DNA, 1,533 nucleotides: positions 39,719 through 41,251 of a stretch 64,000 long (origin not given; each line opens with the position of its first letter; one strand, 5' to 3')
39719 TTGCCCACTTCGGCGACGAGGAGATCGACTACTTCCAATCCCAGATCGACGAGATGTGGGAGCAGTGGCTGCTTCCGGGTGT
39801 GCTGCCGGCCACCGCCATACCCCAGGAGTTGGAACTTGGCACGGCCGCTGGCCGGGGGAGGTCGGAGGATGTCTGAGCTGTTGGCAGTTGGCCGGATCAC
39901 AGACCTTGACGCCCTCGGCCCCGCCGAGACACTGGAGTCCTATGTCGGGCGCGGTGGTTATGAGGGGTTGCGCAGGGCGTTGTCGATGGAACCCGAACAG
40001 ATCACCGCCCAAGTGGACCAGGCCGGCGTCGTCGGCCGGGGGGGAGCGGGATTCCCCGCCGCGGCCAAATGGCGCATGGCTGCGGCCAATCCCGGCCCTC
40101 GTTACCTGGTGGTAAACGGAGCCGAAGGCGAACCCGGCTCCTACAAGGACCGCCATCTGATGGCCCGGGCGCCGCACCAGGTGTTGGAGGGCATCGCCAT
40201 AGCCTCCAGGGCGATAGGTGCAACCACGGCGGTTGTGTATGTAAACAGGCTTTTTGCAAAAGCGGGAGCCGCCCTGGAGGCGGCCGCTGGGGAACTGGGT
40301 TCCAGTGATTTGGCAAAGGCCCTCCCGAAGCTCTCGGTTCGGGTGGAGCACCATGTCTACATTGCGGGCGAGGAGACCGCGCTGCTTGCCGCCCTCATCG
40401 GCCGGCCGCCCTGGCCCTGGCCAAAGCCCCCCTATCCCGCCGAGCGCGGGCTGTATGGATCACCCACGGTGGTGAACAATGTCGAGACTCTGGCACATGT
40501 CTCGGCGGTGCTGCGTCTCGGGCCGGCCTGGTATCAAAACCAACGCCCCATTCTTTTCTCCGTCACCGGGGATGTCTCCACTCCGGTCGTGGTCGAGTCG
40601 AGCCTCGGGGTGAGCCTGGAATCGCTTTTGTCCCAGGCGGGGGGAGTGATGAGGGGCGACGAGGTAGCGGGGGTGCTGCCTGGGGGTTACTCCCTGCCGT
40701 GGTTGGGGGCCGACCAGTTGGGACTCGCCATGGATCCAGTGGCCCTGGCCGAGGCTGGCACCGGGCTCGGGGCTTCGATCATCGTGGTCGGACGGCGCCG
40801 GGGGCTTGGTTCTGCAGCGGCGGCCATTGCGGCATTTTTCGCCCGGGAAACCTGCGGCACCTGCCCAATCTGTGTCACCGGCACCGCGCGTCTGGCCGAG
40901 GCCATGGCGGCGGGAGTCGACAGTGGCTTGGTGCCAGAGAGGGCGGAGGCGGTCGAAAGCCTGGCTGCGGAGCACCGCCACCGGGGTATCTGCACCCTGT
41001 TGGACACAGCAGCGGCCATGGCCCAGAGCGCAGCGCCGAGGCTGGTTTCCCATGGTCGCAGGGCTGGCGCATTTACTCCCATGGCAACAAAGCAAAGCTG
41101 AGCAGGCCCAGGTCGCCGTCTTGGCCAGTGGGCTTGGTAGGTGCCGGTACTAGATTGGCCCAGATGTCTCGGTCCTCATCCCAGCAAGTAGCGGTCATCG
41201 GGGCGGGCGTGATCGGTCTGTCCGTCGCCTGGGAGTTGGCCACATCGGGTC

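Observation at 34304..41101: Oxalate-oxidoreductase-like OFOR coupled to an orphan NuoF-like flavoprotein, divergent from an OFA-family transporter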

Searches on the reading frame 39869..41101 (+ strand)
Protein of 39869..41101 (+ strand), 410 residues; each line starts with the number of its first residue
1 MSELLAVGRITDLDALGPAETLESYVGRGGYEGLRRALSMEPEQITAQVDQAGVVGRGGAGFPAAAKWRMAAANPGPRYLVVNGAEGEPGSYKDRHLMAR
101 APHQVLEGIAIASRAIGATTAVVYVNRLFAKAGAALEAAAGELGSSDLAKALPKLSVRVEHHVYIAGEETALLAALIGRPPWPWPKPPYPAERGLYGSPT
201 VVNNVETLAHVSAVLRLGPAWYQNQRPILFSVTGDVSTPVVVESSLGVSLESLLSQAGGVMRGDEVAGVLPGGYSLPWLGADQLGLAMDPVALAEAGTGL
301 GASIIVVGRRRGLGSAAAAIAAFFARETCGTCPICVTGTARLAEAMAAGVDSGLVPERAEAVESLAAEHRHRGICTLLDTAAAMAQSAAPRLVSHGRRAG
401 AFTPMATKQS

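Call 8: search_protein_families(library=pfam, proteins=[window:39869-41101:+], max_evalue=0.01)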
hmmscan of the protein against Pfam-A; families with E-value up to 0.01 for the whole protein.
window:39869-41101:+ (410 aa): 4 families
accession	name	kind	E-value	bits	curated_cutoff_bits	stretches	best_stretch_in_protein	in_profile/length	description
PF01512.22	Complex1_51K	-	4.8e-42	143.8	31.2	1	49-212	1-149/150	Nuo51 FMN-binding domain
PF10589.14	NADH_4Fe-4S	-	1.2e-12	48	23.5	1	316-388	2-74/85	NADH-ubiquinone oxidoreductase-F iron-sulfur binding region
PF22461.2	SLBB_2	-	2.1e-05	24.9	27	1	230-284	3-60/79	SLBB domain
PF10531.15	SLBB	-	7.6e-05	22.9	27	1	230-263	2-35/55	SLBB domain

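Call 9: search_protein_families(library=ncbifam, proteins=[window:39869-41101:+], max_evalue=0.01)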
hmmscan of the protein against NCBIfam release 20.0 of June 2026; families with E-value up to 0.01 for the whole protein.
window:39869-41101:+ (410 aa): 6 families
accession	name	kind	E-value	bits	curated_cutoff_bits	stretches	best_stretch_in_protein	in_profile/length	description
TIGR01959.1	nuoF_fam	equivalog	2.9e-85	286.2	558.65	1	20-388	12-398/410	NADH-quinone oxidoreductase subunit NuoF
NF010120.0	PRK13596.1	equivalog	1.6e-72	244.4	389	1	20-386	18-403/433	NADH-quinone oxidoreductase subunit NuoF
NF008436.0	PRK11278.1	equivalog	1.1e-56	192.7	749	1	22-340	27-365/448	NADH-quinone oxidoreductase subunit NuoF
TIGR01945.1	rnfC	subfamily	3.3e-20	72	245.95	1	36-273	115-328/435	RnfABCDGE type electron transport complex subunit C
NF003454.1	PRK05035.1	equivalog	5.1e-19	68.2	345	1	39-273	120-331/556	electron transport complex subunit RsxC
TIGR04481.1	PR_assoc_PrdC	equivalog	4.4e-18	65.3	490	1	43-262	74-273/425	proline reductase-associated electron transfer protein PrdC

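Call 29: find_homologous_proteins(query=window:39869-41101:+, max_evalue=1e-10)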
Query window:39869-41101:+ (410 aa): 4537 proteins with E <= 1e-10 among 8000 candidates; the best 120 are listed.
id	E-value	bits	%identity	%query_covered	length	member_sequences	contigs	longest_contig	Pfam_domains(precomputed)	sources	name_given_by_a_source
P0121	1.7e-162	559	69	96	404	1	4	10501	PF10589.15,PF01512.23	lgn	-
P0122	6.0e-158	544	100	62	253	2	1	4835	PF01512.23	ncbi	-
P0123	1.7e-155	536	66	96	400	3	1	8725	PF10531.16,PF10589.15,PF22461.3,PF01512.23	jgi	jgi:NADH-quinone oxidoreductase subunit F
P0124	2.2e-155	536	65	96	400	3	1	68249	PF10531.16,PF10589.15,PF22461.3,PF01512.23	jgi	-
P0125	1.2e-154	534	64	97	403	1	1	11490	PF10531.16,PF10589.15,PF22461.3,PF01512.23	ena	-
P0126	1.6e-154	533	65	96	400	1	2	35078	PF10531.16,PF10589.15,PF22461.3,PF01512.23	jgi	jgi:NADH-quinone oxidoreductase subunit F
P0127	2.5e-154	532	63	97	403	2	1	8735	PF10531.16,PF10589.15,PF22461.3,PF01512.23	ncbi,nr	ncbi:MAG: SLBB domain-containing protein [Nocardiopsaceae bacterium]|nr:SLBB domain-containing prote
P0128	1.3e-153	530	62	98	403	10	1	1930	PF10531.16,PF10589.15,PF22461.3,PF01512.23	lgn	-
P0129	2.7e-153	529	65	96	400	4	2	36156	PF10531.16,PF10589.15,PF22461.3,PF01512.23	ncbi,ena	-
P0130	1.5e-152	527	64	98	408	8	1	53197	PF10531.16,PF10589.15,PF22461.3,PF01512.23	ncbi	-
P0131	4.6e-152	525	63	96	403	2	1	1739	PF10531.16,PF10589.15,PF22461.3,PF01512.23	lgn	-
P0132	5.4e-152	525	63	97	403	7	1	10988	PF10531.16,PF10589.15,PF22461.3,PF01512.23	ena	-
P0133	5.8e-152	525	63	96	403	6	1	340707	PF10531.16,PF10589.15,PF22461.3,PF01512.23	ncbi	-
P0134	6.5e-152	525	64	97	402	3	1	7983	PF10531.16,PF10589.15,PF22461.3,PF01512.23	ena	-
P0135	1.2e-151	524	63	96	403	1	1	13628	PF10531.16,PF10589.15,PF22461.3,PF01512.23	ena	-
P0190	1.1e-112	395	51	91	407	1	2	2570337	PF10531.16,PF10589.15,PF22461.3,PF01512.23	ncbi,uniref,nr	ncbi:putative NADH-quinone oxidoreductase subunit F 2 [Candidatus Hydrogenisulfobacillus filiaventi]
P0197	1.0e-109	386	53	92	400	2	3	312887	PF10531.16,PF10589.15,PF22461.3,PF01512.23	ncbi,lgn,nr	ncbi:MAG: SLBB domain-containing protein [Actinomycetia bacterium]|nr:SLBB domain-containing protein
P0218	1.1e-101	359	49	91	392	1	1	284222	PF10531.16,PF10589.15,PF22461.3,PF01512.23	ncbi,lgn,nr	ncbi:MAG: SLBB domain-containing protein [Firmicutes bacterium]|nr:SLBB domain-containing protein [A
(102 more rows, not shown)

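Call 30: find_encoding_contigs(protein=P0190, flank=7000, max_places=1)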
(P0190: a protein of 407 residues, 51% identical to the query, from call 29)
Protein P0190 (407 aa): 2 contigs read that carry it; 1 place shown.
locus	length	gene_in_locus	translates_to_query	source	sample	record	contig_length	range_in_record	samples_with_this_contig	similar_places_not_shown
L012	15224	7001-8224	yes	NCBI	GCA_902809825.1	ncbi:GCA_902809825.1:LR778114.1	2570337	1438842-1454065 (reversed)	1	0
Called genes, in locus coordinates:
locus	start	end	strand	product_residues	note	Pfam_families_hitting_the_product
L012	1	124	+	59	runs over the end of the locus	PF09151:DUF1936 (weak)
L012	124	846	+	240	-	PF00106:adh_short, PF13561:adh_short_C2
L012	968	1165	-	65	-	-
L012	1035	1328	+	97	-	-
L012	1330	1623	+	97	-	-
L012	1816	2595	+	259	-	-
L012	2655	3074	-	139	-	PF08915:tRNA-Thr_ED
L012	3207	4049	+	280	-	-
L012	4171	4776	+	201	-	PF00561:Abhydrolase_1, PF12146:Hydrolase_4, PF12697:Abhydrolase_6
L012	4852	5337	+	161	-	PF13380:CoA_binding_2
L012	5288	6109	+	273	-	PF13452:FAS1_DH_region (weak), PF01575:MaoC_dehydratas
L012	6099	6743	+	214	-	PF07238:PilZ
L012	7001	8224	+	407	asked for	PF01512:Complex1_51K, PF10531:SLBB, PF22461:SLBB_2 (weak), PF10589:NADH_4Fe-4S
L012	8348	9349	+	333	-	PF01266:DAO (faint), PF01494:FAD_binding_3 (faint), PF03486:HI0933_like (faint), PF07992:Pyr_redox_2, PF12831:FAD_oxidored (weak), PF13450:NAD_binding_8 (faint), PF13738:Pyr_redox_3, PF00070:Pyr_redox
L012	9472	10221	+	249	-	PF06778:Chlor_dismutase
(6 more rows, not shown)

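Call 31: find_encoding_contigs(protein=P0197, flank=7000, max_places=1)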
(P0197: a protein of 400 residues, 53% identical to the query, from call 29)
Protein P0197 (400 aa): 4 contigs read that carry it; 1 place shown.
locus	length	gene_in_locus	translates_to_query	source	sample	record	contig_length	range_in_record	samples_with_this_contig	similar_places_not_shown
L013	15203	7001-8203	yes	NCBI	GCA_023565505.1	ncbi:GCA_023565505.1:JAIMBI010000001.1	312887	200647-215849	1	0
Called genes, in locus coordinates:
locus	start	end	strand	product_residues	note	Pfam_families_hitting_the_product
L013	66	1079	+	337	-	PF00044:Gp_dh_N, PF02800:Gp_dh_C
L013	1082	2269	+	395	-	PF00162:PGK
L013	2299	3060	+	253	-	PF00121:TIM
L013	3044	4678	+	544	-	PF01676:Metalloenzyme, PF06415:iPGM_N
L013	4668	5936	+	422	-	PF03952:Enolase_N, PF00113:Enolase_C, PF13378:MR_MLE_C (weak), PF07476:MAAL_C (weak)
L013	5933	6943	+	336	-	PF00702:Hydrolase (faint), PF13419:HAD_2 (faint)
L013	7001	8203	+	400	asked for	PF01512:Complex1_51K, PF10531:SLBB, PF22461:SLBB_2 (faint), PF10589:NADH_4Fe-4S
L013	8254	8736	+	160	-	PF01613:Flavin_Reduct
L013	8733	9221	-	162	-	PF01316:Arg_repressor, PF02863:Arg_repressor_C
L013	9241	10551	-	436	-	PF00206:Lyase_1, PF14698:ASL_C2 (weak)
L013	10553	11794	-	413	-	PF00764:Arginosuc_synth, PF20979:Arginosuc_syn_C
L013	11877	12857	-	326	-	PF02729:OTCace_N, PF00185:OTCace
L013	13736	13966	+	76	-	PF00403:HMA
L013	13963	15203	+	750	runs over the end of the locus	PF00403:HMA, PF00122:E1-E2_ATPase, PF00702:Hydrolase, PF08282:Hydrolase_3 (weak)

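Call 32: find_encoding_contigs(protein=P0218, flank=7000, max_places=1)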
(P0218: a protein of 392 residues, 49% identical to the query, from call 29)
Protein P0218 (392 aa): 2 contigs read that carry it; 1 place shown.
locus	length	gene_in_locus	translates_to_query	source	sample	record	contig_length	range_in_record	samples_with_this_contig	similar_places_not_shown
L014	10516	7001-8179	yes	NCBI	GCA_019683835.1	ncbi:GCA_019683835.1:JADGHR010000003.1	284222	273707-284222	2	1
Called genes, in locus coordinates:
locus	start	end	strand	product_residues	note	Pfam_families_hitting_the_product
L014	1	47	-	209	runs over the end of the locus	PF01726:LexA_DNA_bind, PF00717:Peptidase_S24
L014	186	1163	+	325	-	PF02517:Rce1-like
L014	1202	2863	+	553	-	PF05960:DUF885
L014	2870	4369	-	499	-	PF25852:DUF6242_C (weak)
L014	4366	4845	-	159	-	PF04542:Sigma70_r2, PF08281:Sigma70_r4_2, PF04545:Sigma70_r4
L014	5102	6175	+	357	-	-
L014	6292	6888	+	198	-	PF02834:LigT_PEase (faint), PF13563:2_5_RNA_ligase2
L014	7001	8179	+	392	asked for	PF01512:Complex1_51K, PF10531:SLBB, PF22461:SLBB_2 (weak), PF10589:NADH_4Fe-4S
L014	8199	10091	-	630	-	PF02922:CBM_48, PF00128:Alpha-amylase (weak), PF02806:Alpha-amylase_C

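Call 44: search_solved_structures(query=window:39869-41101:+, show_alignments=2, max_evalue=1e-30)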
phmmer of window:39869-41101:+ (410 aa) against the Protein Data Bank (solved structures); distinct sequences matched with E-value up to 1e-30: 61 (the best 60 are shown).
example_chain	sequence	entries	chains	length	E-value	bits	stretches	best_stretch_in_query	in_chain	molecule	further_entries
6q9c_B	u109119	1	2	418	2.7e-64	221.2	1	20-344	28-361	NADH-quinone oxidoreductase subunit F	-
9fe7_B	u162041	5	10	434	2.8e-64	221.1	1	20-344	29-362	NADH-quinone oxidoreductase subunit F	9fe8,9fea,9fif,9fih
7q5y_C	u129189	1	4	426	2.8e-64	221.1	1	20-344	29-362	NADH-quinone oxidoreductase subunit F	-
6hl2_B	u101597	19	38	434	2.8e-64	221.1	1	20-344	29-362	NADH-quinone oxidoreductase subunit F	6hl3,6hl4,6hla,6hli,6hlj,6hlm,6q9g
6q9k_B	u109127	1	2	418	7e-64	219.8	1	20-344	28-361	NADH-quinone oxidoreductase subunit F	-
6r7p_B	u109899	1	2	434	7.3e-64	219.7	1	20-344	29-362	NADH-quinone oxidoreductase subunit F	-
9fii_B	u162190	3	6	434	1e-63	219.3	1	20-344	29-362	NADH-quinone oxidoreductase subunit F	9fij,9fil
9fdj_B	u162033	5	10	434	2.6e-63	217.9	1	20-344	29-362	NADH-quinone oxidoreductase subunit F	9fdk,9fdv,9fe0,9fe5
8x9v_F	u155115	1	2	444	1.1e-61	212.6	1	21-382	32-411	NADH-quinone oxidoreductase subunit F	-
9f5x_B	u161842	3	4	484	2e-60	208.4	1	26-386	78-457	NADH dehydrogenase [ubiquinone] flavoprotein 1, mitochondrial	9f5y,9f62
9ihp_F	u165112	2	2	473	2.6e-60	208.1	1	20-386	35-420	NADH dehydrogenase [ubiquinone] flavoprotein 1, mitochondrial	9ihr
8e9g_F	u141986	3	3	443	8.2e-60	206.4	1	21-387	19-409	NADH-quinone oxidoreductase subunit F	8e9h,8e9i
6gcs_B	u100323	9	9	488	1.6e-59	205.5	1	45-385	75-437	51-KDA PROTEIN (NUBM) | Subunit NUBM of NADH:Ubiquinone Oxidoreductase (Complex I) | NADH dehydrogenase [ubiquinone] flavoprotein 1, mitochondrial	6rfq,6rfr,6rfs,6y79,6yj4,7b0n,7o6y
8qby_F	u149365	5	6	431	2.7e-59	204.7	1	21-384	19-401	NADH-quinone oxidoreductase subunit F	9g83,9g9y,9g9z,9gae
8zo8_V1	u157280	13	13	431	9.2e-59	203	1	26-386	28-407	NADH dehydrogenase [ubiquinone] flavoprotein 1, mitochondrial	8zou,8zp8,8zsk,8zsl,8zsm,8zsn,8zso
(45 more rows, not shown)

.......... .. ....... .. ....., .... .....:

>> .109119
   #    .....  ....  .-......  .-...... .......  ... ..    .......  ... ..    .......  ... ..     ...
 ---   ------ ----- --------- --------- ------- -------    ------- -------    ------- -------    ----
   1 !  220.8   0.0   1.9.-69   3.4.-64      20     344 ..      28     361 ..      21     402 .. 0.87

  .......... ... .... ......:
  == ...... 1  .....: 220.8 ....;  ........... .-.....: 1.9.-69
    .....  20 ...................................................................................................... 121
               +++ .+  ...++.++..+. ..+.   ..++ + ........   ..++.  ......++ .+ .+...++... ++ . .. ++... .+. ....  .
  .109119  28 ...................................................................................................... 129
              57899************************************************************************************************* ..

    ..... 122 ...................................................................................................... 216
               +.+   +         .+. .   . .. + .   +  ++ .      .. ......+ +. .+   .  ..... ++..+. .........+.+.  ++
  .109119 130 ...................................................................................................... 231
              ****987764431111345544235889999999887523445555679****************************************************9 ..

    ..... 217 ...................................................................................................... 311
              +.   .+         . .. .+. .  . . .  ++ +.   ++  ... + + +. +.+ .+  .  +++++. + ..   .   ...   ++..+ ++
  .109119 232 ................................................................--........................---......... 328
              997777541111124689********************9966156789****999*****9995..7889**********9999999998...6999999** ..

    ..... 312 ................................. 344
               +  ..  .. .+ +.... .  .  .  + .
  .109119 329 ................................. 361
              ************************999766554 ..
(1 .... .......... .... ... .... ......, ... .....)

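Call 71: find_related_loci(query=window:39869-41101:+, collection=metagenome_contigs, flank=7000)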
Query window:39869-41101:+ (410 aa) in metagenome_contigs; peptide patterns used: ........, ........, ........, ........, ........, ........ (x = any residue, [..] = any of these).
595 stretches matched a pattern; 17 encode a relative of the query (tblastn E <= 1e-3); 17 distinct loci.
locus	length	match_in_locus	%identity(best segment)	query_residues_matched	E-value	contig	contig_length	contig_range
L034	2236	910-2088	63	1-393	2e-164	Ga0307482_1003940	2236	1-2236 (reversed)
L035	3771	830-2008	62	1-393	5e-159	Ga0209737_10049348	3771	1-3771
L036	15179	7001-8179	64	1-393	1e-146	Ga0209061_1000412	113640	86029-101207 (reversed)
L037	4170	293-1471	62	1-393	6e-150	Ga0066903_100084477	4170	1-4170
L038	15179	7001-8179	65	1-393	2e-145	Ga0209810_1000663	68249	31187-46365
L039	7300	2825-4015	63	1-397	3e-144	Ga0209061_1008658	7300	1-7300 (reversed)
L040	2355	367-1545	61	1-393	4e-153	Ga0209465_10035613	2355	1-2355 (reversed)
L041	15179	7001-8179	65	1-393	4e-143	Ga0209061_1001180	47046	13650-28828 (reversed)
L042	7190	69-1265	60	9-410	2e-143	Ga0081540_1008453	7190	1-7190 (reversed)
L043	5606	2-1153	64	14-397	3e-140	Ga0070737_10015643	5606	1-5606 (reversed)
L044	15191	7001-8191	62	1-397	1e-148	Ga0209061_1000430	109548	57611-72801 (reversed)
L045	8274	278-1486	63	1-406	2e-136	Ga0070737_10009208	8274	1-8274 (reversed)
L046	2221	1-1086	62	32-393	5e-141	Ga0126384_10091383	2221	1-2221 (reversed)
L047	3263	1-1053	62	43-393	1e-134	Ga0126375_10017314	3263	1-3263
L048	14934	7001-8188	61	1-396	1e-127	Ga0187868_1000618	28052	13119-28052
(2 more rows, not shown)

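Call 83: list_cluster_members(proteins=[P0430, P0001, window:39869-41101:+, P0391, window:34304-35767:-])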
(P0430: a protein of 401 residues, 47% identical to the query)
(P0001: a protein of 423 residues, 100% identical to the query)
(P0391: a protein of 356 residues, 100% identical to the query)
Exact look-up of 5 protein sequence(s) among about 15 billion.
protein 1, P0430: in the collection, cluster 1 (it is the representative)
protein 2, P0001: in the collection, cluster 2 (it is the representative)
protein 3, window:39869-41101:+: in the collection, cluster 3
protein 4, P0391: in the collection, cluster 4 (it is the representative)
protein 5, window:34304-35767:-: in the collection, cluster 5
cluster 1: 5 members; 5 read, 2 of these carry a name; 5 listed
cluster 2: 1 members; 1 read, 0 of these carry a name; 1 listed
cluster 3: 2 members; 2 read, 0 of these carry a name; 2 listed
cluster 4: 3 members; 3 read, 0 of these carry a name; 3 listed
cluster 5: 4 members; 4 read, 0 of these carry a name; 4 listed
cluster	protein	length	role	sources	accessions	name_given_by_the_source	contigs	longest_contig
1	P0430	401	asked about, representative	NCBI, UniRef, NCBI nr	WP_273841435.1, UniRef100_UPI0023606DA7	4Fe-4S dicluster-binding protein [Rubrobacter calidifluminis] | 4Fe-4S dicluster-binding protein n=1 Tax=Rubrobacter calidifluminis TaxID=1392640 ...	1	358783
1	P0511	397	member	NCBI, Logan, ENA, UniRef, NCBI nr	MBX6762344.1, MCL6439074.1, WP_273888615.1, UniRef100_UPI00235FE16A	MAG: 4Fe-4S binding protein [Rubrobacteraceae bacterium] | 4Fe-4S dicluster-binding protein n=1 Tax=Rubrobacter naiadicus TaxID=1392641 ... | 4Fe-4S dicluster-binding protein [Rubrobacter naiadicus]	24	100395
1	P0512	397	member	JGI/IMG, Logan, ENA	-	-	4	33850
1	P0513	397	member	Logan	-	-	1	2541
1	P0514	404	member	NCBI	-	-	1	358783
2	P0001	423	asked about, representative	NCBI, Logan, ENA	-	-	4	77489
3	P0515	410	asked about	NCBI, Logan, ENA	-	-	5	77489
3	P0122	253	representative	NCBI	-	-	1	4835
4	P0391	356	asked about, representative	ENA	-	-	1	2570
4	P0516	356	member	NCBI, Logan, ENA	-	-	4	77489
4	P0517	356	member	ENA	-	-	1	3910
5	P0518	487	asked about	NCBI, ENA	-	-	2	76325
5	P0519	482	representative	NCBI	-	-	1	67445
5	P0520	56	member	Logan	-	-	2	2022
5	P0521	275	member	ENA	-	-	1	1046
